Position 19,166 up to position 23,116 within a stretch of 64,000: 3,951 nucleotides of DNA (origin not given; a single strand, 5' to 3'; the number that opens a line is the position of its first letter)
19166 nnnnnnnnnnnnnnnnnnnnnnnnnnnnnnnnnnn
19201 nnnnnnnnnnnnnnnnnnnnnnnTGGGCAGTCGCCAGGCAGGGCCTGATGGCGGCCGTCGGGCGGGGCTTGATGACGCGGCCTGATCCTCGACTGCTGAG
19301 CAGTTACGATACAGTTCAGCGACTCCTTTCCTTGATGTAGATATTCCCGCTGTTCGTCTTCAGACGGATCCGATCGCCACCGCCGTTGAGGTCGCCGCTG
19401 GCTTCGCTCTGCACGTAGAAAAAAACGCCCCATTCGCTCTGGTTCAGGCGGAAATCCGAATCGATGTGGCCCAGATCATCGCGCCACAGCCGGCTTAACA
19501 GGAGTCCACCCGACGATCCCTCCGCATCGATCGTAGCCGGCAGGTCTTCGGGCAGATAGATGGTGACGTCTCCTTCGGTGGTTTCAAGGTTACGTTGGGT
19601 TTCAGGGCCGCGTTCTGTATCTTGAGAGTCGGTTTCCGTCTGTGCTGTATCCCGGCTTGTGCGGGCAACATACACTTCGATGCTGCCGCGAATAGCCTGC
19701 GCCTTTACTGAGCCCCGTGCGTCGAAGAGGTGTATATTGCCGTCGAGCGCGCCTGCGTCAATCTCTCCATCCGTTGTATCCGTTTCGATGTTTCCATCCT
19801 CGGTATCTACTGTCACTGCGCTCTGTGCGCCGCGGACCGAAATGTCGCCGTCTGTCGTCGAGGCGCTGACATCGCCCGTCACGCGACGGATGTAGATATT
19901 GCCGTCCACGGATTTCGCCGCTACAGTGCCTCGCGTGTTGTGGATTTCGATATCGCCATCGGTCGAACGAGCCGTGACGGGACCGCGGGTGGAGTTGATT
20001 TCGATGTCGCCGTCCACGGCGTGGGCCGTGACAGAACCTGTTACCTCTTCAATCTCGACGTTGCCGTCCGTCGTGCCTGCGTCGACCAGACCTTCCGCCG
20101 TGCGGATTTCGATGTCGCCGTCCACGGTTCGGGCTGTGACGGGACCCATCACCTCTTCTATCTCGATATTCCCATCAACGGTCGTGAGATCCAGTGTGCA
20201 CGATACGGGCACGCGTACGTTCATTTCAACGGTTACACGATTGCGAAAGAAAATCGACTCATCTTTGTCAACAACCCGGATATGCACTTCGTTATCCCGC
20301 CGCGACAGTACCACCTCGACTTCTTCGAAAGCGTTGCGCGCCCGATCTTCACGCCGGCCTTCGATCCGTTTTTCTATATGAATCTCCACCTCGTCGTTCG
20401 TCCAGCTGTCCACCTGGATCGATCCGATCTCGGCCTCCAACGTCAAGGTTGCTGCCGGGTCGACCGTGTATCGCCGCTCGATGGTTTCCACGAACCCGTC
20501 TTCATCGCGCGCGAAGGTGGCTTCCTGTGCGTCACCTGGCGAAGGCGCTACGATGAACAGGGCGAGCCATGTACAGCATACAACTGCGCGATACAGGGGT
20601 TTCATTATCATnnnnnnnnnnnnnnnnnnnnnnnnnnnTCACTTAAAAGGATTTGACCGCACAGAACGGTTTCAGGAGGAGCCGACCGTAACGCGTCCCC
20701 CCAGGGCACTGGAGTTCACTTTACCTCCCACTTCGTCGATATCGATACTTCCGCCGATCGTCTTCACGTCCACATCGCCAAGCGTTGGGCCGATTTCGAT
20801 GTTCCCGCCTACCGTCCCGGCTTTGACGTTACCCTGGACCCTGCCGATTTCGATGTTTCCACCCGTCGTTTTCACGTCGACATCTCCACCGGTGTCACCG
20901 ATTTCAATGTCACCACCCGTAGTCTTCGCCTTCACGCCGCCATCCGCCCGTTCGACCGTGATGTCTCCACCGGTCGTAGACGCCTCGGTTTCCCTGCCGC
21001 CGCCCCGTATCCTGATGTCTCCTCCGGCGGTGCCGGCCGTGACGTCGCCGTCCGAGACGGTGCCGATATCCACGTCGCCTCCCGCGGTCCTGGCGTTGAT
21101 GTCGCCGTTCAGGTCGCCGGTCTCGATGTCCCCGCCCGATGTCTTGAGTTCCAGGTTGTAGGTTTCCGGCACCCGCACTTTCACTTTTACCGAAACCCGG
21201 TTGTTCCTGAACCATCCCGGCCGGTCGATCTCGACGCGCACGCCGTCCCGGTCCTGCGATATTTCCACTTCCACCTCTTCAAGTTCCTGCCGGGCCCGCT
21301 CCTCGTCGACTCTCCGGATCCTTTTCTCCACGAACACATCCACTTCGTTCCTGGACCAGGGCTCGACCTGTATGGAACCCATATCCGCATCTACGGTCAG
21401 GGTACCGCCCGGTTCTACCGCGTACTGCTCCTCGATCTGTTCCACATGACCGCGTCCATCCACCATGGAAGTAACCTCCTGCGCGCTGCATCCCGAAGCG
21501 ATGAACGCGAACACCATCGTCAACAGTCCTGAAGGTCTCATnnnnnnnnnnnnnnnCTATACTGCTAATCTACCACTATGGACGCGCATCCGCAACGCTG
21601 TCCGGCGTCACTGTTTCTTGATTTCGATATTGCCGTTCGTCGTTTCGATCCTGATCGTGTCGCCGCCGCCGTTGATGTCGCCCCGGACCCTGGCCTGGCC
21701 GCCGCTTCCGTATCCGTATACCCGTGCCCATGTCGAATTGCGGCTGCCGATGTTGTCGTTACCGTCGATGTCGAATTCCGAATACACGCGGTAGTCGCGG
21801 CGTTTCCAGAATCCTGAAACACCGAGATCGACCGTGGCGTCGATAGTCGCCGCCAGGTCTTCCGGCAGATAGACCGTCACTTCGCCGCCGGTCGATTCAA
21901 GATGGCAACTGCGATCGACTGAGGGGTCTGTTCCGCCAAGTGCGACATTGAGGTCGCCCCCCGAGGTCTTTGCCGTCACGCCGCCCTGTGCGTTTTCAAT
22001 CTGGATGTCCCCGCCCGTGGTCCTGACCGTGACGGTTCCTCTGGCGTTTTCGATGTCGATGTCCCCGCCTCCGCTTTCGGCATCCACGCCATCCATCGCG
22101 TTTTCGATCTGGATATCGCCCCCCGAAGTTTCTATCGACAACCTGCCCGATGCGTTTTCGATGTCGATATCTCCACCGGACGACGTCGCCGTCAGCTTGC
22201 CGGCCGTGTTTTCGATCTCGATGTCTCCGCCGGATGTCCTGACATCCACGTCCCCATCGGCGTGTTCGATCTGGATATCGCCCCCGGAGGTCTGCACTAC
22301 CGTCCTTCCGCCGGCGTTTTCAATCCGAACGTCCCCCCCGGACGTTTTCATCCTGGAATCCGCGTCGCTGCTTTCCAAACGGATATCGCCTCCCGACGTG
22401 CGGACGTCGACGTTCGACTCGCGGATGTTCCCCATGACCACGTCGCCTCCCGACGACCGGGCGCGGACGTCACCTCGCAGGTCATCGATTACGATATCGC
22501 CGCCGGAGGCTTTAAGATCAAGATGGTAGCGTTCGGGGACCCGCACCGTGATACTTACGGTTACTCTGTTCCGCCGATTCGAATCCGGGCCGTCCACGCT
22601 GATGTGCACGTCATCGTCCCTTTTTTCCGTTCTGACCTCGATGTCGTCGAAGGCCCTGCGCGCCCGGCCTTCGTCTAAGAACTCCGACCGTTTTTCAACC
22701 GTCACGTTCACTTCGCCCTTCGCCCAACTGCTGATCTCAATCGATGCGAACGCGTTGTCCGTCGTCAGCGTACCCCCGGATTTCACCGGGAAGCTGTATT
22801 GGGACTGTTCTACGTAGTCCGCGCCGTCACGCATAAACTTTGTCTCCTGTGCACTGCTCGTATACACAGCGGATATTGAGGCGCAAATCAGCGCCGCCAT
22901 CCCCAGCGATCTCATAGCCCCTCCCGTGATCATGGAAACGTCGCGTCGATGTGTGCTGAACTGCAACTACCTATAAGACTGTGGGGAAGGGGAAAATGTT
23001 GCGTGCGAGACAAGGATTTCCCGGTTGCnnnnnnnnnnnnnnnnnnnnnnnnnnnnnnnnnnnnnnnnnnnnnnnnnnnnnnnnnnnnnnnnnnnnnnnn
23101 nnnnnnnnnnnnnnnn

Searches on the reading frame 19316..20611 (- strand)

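Call 28: search_protein_families(library=pfam, proteins=[window:19316-20611:-])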
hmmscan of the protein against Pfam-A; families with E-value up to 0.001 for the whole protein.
window:19316-20611:- (431 aa): 2 families
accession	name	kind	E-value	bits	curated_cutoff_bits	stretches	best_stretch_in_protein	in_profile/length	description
PF13349.12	DUF4097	-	1.4e-18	67.6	22.9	2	65-260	4-211/247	Toastrack DUF4097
PF24016.2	DUF7330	-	5.3e-06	26.6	27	0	285-427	49-183/187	Domain of unknown function (DUF7330)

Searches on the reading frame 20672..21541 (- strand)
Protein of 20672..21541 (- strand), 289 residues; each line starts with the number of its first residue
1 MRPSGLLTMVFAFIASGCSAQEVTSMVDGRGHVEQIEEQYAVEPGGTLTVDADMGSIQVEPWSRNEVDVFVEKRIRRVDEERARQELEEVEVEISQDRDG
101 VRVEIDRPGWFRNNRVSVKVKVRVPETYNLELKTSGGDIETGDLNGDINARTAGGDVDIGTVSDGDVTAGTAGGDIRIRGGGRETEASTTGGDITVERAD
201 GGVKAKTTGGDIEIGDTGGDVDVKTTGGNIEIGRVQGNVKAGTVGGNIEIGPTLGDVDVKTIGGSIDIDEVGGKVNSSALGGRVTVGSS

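Call 6: search_protein_families(library=pfam, proteins=[window:20672-21541:-])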
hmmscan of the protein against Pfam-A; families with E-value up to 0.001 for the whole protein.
window:20672-21541:- (289 aa): 1 family
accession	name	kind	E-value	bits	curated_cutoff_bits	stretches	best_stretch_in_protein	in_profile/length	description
PF13349.12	DUF4097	-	1.3e-10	41.5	22.9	1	88-248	42-208/247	Toastrack DUF4097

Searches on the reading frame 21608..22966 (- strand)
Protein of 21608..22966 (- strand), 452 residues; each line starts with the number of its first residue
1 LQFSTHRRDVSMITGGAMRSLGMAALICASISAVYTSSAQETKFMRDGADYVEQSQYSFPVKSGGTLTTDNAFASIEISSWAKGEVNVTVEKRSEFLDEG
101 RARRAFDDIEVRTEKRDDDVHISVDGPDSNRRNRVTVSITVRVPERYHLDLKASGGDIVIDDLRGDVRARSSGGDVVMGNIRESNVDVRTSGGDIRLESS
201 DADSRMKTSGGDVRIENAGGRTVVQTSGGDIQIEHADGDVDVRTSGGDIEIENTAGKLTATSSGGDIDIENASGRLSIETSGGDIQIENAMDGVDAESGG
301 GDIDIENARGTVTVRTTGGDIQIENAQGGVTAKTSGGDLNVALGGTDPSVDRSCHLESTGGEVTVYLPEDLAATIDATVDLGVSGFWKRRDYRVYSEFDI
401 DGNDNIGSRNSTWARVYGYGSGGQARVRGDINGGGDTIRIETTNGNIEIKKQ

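Call 6: search_protein_families(library=pfam, proteins=[window:21608-22966:-])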
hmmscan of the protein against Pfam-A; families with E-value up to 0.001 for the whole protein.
window:21608-22966:- (452 aa): 2 families
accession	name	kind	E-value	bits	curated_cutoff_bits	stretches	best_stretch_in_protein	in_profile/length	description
PF13349.12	DUF4097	-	5.3e-27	95.2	22.9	3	104-252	39-190/247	Toastrack DUF4097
PF20074.4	DUF6470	-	4.6e-05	23.6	28.9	0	231-281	1-51/178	Family of unknown function (DUF6470)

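Call 50: search_protein_families(library=ncbifam, proteins=[window:21608-22966:-], max_evalue=0.01)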
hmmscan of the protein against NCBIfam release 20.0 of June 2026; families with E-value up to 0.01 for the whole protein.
window:21608-22966:- (452 aa): 2 families
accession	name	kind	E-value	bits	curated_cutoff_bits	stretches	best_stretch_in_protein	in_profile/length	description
NF049997.1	LiaG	equivalog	1.1e-19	70.7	285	3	74-268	47-249/286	LiaG family protein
NF038025.1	dapto_LiaX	exception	1.8e-08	33.6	350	1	57-236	251-428/512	daptomycin-sensing surface protein LiaX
